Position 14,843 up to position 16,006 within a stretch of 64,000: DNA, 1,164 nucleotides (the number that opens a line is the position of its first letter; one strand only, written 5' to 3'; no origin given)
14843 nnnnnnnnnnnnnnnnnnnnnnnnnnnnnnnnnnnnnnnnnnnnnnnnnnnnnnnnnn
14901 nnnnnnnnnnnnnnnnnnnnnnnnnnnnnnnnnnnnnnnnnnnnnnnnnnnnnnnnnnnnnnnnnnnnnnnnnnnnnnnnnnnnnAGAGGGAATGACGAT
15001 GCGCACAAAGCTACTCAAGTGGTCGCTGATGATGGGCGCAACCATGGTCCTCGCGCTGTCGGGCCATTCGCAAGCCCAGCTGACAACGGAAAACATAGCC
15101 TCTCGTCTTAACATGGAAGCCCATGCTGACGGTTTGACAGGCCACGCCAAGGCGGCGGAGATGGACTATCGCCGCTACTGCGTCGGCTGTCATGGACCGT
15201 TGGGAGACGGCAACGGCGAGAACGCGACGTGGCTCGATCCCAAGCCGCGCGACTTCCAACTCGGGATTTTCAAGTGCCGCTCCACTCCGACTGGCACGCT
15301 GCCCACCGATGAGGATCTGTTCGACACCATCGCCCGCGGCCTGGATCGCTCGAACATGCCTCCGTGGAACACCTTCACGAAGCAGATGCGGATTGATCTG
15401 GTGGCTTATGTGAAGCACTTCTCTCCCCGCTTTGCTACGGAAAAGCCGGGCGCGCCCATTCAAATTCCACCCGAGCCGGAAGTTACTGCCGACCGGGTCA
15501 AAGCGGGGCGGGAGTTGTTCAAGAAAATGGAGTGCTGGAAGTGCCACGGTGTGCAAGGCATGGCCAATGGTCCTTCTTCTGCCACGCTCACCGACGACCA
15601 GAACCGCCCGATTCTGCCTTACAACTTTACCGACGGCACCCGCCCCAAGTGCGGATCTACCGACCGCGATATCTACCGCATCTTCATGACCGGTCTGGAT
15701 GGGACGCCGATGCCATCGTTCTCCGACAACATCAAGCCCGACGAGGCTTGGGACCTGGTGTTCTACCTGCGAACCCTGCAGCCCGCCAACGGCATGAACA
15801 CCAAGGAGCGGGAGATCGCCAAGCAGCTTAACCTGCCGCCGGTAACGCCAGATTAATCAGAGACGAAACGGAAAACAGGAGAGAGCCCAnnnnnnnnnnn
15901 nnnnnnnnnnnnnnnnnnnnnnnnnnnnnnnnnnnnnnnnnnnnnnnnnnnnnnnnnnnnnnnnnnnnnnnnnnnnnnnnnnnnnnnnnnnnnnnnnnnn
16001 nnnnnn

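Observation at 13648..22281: rus-operon-like string: fused cytochrome-porin, diheme cytochrome c, cupredoxin, aa3-type oxidase, heme O synthase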

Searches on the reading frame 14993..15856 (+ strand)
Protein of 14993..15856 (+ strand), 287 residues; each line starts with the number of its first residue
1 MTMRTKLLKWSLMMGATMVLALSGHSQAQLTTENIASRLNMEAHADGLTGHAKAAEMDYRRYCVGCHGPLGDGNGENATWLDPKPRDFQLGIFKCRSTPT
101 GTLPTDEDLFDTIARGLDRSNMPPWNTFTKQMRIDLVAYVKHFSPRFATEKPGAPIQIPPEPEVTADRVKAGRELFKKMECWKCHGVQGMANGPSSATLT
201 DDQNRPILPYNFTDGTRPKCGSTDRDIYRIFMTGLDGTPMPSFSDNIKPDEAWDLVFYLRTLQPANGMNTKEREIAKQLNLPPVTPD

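Call 4: search_protein_families(library=pfam, proteins=[window:14993-15856:+], max_evalue=0.01)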
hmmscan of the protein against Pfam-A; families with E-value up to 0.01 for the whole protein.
window:14993-15856:+ (287 aa): 2 families
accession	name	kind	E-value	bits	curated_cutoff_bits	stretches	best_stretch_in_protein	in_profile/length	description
PF13442.11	Cytochrome_CBB3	-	4.2e-18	65.9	27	2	168-259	2-68/68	Cytochrome C oxidase, cbb3-type, subunit III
PF00034.26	Cytochrom_C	-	6.6e-18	66.3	21.3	1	169-262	1-89/90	Cytochrome c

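Call 5: search_protein_families(library=ncbifam, proteins=[window:14993-15856:+], max_evalue=0.01)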
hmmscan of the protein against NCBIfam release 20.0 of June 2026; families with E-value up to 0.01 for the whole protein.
window:14993-15856:+ (287 aa): 8 families
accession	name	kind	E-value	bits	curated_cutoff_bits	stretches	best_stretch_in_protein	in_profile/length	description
NF033864.1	cytochrome579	equivalog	7.7e-13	48.6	280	2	144-269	24-146/179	cytochrome 579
NF011054.0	PRK14486.1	equivalog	1.8e-12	47.4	447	1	166-263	212-291/294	putative bifunctional cbb3-type cytochrome c oxidase subunit II/cytochrome c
NF050122.1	bc1_QcrC_actin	exception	1.4e-08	34.3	200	0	165-195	37-68/253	cytochrome bc1 complex diheme cytochrome c subunit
TIGR00782.1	ccoP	equivalog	1.6e-06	27.6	179.95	1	52-262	107-281/285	cytochrome-c oxidase, cbb3-type subunit III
NF045774.1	cytochro_C551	exception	2.1e-05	24.4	118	1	3-69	1-56/110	cytochrome c551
TIGR03872.1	cytochrome_MoxG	equivalog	0.00026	21.1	147.8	0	166-203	41-75/133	cytochrome c(L), periplasmic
NF045773.1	cytochro_C550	exception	0.00038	20.4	125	0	15-69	18-66/118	cytochrome c550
NF040606.1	CytoC_perox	subfamily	0.0044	16.3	150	0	162-189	291-317/524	di-heme-cytochrome C peroxidase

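Call 19: search_solved_structures(query=window:14993-15853:+, max_evalue=1, show_alignments=2)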
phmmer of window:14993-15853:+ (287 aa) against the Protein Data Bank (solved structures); distinct sequences matched with E-value up to 1: 15.
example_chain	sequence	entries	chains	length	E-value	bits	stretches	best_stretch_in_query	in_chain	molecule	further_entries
6h5l_B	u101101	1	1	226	4e-55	190.2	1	58-262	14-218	Conserved hypothetical cytochrome protein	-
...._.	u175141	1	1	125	0.00073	21.9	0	58-87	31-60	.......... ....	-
7vzr_C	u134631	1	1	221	0.00087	21.7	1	161-280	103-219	Cytochrome c, mono-and diheme variants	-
7o9u_A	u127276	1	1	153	0.0017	20.8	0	59-87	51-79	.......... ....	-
7vzg_C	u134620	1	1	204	0.0017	20.7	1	161-270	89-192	Cytochrome c, mono-and diheme variants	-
6lod_E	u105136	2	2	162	0.0078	18.6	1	57-89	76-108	Cytochrome c domain-containing protein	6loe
7o38_A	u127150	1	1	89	0.027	16.8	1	172-263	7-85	Cytochrome c-552 Ks_3357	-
6xkx_p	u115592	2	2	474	0.031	16.6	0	152-222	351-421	Cbb3-type cytochrome c oxidase subunit CcoP,Cytochrome c-type cyt cy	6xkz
6f0k_E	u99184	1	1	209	0.085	15.2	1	163-265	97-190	Quinol:cytochrome c oxidoreductase monoheme cytochrome subunit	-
1kv9_A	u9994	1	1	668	0.1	14.9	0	154-261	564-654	TYPE II QUINOHEMOPROTEIN ALCOHOL DEHYDROGENASE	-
6ywe_6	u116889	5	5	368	0.17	14.2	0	98-129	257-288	MRP-L46 domain-containing protein | 50S ribosomal subunit L30 | mL46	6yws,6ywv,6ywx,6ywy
4xxl_A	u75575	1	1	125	0.23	13.7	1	168-200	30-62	Cytochrome c class I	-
2d0w_A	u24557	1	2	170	0.46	12.8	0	54-93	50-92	cytochrome cL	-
6xkw_Y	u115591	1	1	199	0.71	12.1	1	152-222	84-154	Cytochrome c-type cyt cy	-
2yk3_A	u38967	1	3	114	0.91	11.8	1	170-263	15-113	CYTOCHROME C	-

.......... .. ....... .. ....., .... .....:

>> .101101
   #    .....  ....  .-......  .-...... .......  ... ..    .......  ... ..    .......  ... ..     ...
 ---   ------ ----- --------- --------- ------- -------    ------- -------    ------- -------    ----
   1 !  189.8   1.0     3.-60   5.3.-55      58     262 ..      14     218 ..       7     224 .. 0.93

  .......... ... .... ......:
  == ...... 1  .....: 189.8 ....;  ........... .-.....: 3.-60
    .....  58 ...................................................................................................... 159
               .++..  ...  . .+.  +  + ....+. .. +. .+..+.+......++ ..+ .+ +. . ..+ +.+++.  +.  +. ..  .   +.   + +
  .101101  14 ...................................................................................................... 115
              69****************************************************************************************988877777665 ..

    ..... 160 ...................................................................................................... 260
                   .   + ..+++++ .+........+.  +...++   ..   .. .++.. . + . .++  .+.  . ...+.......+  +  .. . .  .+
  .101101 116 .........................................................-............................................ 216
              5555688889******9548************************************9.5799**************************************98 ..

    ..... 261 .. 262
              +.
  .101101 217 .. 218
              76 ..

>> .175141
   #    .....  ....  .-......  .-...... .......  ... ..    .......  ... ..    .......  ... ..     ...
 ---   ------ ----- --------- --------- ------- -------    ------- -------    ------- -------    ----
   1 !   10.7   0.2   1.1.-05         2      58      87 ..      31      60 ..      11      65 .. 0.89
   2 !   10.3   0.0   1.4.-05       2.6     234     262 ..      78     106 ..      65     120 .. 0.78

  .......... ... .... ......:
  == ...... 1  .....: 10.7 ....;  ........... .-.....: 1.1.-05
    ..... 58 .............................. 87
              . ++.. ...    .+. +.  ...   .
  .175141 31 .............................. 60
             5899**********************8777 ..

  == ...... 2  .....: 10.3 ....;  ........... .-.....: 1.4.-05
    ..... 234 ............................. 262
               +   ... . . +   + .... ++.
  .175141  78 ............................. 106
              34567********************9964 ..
